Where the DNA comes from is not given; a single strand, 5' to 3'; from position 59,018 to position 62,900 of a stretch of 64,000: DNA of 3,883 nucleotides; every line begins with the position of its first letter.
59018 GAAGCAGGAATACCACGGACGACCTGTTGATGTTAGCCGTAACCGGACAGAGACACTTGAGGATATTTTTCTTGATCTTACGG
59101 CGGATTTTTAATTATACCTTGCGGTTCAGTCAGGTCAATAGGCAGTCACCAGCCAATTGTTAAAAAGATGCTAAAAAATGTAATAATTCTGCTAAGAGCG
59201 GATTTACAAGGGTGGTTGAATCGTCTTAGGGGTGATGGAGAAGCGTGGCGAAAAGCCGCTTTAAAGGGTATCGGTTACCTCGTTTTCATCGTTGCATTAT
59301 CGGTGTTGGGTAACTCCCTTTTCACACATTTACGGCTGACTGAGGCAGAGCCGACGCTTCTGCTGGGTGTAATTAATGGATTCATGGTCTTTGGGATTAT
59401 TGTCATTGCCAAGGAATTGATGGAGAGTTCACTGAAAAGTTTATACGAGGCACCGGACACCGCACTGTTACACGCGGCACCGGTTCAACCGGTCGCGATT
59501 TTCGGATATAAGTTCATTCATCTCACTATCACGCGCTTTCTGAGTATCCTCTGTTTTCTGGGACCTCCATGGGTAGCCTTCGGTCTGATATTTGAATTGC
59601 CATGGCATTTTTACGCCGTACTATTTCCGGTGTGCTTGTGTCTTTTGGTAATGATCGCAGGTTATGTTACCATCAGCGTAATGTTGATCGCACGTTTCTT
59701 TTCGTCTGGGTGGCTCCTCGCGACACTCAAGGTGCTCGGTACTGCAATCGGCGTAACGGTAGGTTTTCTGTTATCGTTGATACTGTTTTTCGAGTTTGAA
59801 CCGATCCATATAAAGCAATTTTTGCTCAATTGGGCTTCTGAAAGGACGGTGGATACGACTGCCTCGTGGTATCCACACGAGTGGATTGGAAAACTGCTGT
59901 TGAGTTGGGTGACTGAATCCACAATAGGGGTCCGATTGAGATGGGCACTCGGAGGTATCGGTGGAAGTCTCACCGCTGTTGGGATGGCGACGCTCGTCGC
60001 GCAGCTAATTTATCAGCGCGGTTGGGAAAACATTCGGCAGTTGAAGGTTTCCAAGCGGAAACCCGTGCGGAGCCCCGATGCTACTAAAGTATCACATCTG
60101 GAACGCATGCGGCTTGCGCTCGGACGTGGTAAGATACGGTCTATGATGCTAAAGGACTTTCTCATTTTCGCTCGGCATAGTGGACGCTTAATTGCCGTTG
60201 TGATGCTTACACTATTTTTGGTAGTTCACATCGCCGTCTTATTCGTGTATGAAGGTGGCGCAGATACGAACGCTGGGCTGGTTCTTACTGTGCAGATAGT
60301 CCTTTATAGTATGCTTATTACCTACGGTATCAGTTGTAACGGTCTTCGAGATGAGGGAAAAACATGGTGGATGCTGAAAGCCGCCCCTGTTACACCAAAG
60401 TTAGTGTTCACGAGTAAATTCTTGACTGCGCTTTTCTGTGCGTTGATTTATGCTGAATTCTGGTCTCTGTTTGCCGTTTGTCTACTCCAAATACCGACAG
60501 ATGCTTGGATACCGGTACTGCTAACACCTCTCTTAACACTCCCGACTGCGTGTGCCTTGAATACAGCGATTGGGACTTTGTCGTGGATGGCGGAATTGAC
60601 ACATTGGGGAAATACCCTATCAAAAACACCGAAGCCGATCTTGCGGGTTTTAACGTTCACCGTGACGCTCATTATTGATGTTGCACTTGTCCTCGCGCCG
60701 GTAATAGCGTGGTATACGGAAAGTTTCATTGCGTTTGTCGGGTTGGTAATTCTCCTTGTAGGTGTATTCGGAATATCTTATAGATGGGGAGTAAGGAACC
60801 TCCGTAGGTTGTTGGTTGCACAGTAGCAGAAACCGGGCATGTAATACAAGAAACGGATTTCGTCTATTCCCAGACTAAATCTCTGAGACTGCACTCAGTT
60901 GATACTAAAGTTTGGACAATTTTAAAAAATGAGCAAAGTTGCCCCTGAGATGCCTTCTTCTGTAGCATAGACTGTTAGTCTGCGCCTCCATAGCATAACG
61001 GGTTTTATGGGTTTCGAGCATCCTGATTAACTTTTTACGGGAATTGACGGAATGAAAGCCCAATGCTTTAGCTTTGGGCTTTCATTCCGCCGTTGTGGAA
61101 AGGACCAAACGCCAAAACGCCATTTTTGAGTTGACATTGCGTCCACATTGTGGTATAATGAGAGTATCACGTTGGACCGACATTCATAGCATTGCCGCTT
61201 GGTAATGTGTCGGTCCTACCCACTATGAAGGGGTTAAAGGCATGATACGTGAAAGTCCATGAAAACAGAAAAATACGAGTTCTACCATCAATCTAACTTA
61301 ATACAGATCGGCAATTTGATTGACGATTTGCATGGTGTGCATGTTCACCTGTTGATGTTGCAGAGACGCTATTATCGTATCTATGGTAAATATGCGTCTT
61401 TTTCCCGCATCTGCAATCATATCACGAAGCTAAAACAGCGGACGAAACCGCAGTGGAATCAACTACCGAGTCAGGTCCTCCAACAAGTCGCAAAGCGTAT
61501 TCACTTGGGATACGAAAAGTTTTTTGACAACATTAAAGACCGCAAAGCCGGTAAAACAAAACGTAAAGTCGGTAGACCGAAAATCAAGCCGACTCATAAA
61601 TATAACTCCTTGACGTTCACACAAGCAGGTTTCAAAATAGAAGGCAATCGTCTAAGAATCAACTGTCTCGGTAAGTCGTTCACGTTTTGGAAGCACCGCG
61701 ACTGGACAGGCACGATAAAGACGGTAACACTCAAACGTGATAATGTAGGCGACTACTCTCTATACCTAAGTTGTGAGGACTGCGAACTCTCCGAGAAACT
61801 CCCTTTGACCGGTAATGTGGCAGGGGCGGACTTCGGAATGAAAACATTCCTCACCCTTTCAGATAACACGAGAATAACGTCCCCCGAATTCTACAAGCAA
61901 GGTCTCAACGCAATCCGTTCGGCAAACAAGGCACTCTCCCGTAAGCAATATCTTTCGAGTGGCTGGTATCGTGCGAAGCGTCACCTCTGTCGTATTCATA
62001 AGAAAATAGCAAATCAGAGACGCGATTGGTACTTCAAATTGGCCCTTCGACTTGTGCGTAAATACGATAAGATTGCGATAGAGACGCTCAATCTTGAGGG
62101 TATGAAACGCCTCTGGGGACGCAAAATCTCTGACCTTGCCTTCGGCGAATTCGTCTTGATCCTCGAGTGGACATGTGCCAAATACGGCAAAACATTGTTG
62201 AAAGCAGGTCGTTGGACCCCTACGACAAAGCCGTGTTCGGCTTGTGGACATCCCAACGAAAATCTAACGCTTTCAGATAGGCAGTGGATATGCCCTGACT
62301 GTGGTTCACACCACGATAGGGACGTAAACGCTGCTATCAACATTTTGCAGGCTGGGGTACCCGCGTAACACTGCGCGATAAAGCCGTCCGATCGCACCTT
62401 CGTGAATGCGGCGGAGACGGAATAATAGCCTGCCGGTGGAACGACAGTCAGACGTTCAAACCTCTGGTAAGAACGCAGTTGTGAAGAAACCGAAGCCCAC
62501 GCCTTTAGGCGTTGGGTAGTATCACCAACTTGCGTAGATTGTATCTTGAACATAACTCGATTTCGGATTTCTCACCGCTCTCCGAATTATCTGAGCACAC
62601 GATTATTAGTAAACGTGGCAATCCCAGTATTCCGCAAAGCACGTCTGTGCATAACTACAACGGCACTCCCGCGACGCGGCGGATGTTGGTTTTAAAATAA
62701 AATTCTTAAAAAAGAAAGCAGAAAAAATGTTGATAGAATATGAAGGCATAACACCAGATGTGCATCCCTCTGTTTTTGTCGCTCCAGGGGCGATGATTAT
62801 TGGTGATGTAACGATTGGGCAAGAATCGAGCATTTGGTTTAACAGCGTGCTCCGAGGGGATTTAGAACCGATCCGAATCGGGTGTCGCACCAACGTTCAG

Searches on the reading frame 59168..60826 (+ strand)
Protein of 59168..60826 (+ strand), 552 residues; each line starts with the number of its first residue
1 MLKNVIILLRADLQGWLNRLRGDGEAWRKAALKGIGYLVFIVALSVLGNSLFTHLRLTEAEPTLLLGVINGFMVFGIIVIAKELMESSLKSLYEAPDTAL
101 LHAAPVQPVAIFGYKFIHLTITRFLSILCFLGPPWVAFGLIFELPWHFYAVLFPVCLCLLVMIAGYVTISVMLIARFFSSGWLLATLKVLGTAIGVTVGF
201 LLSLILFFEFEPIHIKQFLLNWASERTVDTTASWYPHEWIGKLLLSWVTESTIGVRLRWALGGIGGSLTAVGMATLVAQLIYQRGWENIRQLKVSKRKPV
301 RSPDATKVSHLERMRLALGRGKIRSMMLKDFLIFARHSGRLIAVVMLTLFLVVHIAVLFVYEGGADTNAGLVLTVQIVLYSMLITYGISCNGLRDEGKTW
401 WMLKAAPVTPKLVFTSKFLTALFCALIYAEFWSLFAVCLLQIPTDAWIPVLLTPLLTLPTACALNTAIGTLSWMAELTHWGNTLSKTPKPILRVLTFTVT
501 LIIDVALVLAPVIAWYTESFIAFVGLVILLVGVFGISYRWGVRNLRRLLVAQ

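Call 42: search_protein_families(library=pfam, proteins=[window:59168-60826:+], max_evalue=0.00001)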
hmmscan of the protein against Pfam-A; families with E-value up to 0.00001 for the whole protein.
window:59168-60826:+ (552 aa): 1 family
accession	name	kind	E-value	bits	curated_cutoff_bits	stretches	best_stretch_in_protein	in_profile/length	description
PF16949.11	ABC_tran_2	-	1.3e-20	74.2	25.7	1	72-444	60-426/542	Putative ATP-binding cassette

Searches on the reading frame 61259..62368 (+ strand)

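Call 42: search_protein_families(library=pfam, proteins=[window:61259-62368:+], max_evalue=0.00001)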
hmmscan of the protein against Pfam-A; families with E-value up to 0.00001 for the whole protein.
window:61259-62368:+ (369 aa): 2 families
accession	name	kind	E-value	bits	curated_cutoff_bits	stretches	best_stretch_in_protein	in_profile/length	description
PF01385.25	OrfB_IS605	-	3.3e-22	79.4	30.5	1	178-284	9-118/120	Probable transposase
PF07282.18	Cas12f1-like_TNB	-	1.2e-20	73.9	26.3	1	295-362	1-60/60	Cas12f1-like, TNB domain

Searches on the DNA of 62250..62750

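Call 74: search_rna_families(source=window, start=62250, end=62750, threshold=evalue, max_evalue=10)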
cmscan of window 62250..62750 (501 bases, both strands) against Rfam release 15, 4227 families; matches with E-value up to 10: 1.
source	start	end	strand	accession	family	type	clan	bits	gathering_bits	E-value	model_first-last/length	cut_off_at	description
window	62630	62728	+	RF02991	GP20-a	Cis-reg;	-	15.7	47.2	5.1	1-97/97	no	GP20-a RNA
